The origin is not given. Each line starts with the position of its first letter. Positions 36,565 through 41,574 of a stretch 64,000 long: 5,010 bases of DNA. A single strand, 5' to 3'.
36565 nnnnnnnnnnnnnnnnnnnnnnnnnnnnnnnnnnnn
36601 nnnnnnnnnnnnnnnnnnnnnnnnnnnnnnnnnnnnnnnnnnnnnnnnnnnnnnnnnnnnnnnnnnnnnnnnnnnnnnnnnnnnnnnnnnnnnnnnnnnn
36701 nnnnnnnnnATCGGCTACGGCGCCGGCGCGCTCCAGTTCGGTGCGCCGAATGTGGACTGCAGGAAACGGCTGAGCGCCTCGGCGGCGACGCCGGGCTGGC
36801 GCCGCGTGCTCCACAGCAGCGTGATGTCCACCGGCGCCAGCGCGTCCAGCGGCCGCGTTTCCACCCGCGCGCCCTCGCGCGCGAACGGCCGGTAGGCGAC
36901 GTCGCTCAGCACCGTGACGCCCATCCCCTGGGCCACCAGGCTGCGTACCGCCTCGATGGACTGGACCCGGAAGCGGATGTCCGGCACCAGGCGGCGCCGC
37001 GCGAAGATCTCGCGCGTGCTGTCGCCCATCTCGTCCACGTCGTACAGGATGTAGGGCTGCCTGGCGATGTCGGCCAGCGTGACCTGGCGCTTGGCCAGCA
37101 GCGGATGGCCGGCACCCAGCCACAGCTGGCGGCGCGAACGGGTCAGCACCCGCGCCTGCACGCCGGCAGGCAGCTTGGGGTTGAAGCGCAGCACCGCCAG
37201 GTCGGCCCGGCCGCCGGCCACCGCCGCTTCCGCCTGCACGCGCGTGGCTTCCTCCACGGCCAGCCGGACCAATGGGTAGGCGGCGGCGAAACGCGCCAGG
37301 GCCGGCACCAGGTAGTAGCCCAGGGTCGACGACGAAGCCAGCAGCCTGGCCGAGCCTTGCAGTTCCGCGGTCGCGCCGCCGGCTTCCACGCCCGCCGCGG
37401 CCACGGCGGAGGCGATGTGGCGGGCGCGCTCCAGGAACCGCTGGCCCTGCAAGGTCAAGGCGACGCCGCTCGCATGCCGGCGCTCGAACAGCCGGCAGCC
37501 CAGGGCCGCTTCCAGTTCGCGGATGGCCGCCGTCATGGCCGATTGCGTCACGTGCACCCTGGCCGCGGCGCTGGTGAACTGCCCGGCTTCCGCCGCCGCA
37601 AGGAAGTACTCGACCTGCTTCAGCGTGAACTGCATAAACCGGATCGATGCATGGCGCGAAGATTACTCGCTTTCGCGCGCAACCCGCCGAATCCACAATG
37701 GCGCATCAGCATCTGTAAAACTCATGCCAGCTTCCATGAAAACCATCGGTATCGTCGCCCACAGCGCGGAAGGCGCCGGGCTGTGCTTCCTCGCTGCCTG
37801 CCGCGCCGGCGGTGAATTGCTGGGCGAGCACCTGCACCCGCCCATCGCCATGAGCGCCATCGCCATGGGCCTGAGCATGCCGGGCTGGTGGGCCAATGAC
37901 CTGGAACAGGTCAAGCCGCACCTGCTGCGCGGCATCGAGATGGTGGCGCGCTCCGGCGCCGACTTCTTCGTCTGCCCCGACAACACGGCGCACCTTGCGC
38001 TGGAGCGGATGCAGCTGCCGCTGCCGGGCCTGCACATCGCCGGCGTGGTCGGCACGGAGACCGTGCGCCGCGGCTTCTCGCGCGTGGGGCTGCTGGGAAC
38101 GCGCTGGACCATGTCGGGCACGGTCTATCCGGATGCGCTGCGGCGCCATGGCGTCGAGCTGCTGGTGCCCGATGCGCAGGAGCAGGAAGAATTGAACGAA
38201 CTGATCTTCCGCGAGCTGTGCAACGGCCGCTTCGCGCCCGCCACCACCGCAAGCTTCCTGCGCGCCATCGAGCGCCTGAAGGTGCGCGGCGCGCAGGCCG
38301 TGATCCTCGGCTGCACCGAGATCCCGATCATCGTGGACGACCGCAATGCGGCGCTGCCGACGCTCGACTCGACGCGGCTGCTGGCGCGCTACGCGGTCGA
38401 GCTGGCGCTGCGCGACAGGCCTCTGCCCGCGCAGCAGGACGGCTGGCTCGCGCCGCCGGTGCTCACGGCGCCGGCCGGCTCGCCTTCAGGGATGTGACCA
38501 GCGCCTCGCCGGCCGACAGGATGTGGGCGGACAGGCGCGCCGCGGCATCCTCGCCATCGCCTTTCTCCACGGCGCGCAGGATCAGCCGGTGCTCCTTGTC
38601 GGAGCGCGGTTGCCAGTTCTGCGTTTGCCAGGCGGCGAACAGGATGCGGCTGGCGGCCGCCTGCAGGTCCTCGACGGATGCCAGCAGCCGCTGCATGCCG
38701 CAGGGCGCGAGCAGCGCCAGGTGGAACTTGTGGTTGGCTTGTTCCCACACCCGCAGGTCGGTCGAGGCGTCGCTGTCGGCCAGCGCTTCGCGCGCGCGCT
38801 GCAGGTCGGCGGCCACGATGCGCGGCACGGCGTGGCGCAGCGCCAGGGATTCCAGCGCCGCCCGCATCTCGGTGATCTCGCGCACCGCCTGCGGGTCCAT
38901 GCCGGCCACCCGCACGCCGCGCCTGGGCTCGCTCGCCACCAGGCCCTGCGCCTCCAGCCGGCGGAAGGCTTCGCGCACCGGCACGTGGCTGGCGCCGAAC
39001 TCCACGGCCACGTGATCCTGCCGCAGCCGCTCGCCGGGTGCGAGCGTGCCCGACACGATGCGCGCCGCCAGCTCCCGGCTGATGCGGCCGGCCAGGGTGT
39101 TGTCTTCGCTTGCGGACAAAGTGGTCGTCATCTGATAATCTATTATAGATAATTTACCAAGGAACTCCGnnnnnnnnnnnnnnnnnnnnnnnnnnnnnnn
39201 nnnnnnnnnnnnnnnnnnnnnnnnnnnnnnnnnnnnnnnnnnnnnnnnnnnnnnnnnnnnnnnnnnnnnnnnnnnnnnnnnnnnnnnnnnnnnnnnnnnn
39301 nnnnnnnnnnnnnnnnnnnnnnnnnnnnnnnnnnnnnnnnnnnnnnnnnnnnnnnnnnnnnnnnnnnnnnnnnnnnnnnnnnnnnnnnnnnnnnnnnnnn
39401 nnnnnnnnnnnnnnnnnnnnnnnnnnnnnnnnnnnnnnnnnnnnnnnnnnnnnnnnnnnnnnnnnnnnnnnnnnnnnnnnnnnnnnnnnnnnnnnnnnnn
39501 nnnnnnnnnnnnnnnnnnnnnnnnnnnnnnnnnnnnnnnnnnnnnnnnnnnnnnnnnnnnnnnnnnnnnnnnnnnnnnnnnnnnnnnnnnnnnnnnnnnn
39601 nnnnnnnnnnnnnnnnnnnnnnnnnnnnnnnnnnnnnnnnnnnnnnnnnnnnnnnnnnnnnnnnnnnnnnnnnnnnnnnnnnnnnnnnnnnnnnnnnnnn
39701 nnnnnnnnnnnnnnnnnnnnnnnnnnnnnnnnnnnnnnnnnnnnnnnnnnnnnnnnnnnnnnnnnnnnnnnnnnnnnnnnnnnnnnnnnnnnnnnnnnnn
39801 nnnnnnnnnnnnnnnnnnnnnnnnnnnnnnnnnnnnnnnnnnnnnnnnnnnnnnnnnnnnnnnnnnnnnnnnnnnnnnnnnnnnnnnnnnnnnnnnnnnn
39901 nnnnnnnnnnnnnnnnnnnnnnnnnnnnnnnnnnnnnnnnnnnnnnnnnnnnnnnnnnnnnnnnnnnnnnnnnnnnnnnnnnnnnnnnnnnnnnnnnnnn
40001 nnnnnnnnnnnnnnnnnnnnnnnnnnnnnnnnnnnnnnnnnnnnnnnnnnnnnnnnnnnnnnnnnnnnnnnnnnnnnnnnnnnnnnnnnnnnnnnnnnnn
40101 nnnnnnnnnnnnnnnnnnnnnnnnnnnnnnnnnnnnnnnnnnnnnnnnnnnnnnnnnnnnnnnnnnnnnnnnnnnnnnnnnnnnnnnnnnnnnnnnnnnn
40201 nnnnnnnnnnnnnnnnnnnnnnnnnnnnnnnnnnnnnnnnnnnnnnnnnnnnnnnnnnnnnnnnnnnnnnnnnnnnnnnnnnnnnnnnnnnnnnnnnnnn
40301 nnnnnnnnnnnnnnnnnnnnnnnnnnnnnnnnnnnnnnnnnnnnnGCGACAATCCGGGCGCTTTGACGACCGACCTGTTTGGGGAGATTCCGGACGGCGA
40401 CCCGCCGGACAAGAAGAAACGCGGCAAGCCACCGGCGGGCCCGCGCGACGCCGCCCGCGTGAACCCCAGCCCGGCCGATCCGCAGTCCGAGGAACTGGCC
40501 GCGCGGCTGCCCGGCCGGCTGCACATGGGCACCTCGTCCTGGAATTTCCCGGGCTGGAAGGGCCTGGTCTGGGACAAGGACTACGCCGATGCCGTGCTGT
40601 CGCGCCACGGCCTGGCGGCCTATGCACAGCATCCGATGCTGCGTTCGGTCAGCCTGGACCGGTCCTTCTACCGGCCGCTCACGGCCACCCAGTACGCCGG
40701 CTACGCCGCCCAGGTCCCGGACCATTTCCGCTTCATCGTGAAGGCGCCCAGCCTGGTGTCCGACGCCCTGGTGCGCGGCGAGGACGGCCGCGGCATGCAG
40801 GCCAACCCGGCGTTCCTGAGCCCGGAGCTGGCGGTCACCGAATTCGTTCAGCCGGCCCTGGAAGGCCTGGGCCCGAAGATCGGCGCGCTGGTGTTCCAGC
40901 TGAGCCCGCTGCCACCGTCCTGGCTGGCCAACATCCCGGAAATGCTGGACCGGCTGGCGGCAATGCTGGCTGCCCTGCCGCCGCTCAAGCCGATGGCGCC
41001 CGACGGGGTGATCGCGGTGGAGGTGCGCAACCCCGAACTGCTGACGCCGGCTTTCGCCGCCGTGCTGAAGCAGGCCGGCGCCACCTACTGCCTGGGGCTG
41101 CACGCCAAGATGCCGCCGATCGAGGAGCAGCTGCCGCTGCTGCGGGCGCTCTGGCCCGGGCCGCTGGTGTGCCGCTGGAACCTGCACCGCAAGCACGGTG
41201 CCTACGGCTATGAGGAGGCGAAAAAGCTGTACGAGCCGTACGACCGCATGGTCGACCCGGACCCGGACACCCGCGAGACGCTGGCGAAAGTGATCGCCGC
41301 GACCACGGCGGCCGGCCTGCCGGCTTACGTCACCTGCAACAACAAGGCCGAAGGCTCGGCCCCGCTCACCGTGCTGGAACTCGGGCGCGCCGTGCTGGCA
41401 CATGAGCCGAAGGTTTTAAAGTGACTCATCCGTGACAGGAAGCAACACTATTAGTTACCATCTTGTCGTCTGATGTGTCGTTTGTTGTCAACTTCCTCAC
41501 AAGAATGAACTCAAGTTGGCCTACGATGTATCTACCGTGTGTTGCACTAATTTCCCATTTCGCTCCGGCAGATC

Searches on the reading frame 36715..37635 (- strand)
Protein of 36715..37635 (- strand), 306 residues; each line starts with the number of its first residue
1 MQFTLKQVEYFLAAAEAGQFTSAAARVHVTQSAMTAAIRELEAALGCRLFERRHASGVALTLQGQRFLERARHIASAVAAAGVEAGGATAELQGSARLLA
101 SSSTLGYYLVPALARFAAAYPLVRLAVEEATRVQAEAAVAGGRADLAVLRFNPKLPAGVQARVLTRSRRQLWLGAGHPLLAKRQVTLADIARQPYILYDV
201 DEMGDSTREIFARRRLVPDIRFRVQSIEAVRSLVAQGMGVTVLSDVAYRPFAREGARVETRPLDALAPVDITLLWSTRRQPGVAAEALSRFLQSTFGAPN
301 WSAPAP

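Call 10: search_protein_families(library=pfam, proteins=[window:36715-37635:-], max_evalue=0.001)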
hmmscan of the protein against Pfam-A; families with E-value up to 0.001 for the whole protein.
window:36715-37635:- (306 aa): 2 families
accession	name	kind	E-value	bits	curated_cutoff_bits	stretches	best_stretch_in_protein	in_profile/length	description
PF03466.25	LysR_substrate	-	3.6e-38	131.5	28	1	91-295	3-207/209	LysR substrate binding domain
PF00126.33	HTH_1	-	3.1e-19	69.1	26.6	1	5-65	1-60/60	Bacterial regulatory helix-turn-helix protein, lysR family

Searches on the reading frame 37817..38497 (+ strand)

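Call 10: search_protein_families(library=pfam, proteins=[window:37817-38497:+], max_evalue=0.001)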
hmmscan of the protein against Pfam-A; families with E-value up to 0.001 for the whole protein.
window:37817-38497:+ (226 aa): 1 family
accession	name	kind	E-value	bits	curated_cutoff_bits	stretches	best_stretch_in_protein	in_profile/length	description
PF01177.27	Asp_Glu_race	-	8.5e-30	104.6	31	1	28-193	48-211/211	Asp/Glu/Hydantoin racemase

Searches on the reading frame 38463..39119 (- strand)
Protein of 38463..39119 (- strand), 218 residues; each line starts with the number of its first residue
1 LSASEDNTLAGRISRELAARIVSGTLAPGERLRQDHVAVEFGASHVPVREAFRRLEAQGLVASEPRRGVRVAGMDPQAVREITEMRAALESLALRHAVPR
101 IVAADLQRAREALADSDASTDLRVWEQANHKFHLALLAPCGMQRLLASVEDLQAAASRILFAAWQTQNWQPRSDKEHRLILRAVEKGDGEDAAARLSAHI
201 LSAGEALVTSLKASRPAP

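Call 10: search_protein_families(library=pfam, proteins=[window:38463-39119:-], max_evalue=0.001)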
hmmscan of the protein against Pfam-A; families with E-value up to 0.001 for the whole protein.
window:38463-39119:- (218 aa): 2 families
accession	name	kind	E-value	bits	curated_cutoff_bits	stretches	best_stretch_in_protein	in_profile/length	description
PF07729.17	FCD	-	8.5e-23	81.6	24.3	1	81-200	1-123/125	FCD domain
PF00392.27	GntR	-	5.7e-17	61.6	27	1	10-71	2-64/64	Bacterial regulatory proteins, gntR family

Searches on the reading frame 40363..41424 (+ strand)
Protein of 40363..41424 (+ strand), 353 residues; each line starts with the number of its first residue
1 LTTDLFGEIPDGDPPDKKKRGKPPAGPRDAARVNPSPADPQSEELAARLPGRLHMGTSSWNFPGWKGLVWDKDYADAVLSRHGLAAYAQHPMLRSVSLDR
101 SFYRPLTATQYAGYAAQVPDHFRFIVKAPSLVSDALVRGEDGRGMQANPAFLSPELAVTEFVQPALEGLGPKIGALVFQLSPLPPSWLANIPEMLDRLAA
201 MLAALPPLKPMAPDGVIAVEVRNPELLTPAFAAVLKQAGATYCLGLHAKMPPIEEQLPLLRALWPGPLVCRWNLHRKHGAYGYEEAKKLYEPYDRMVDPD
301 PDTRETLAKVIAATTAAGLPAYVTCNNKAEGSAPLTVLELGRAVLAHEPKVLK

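Call 10: search_protein_families(library=pfam, proteins=[window:40363-41424:+], max_evalue=0.001)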
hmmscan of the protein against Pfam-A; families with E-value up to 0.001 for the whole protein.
window:40363-41424:+ (353 aa): 1 family
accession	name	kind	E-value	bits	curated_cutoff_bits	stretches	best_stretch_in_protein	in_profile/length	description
PF01904.24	DUF72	-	1.7e-37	130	25.3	1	74-340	1-214/217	Protein of unknown function DUF72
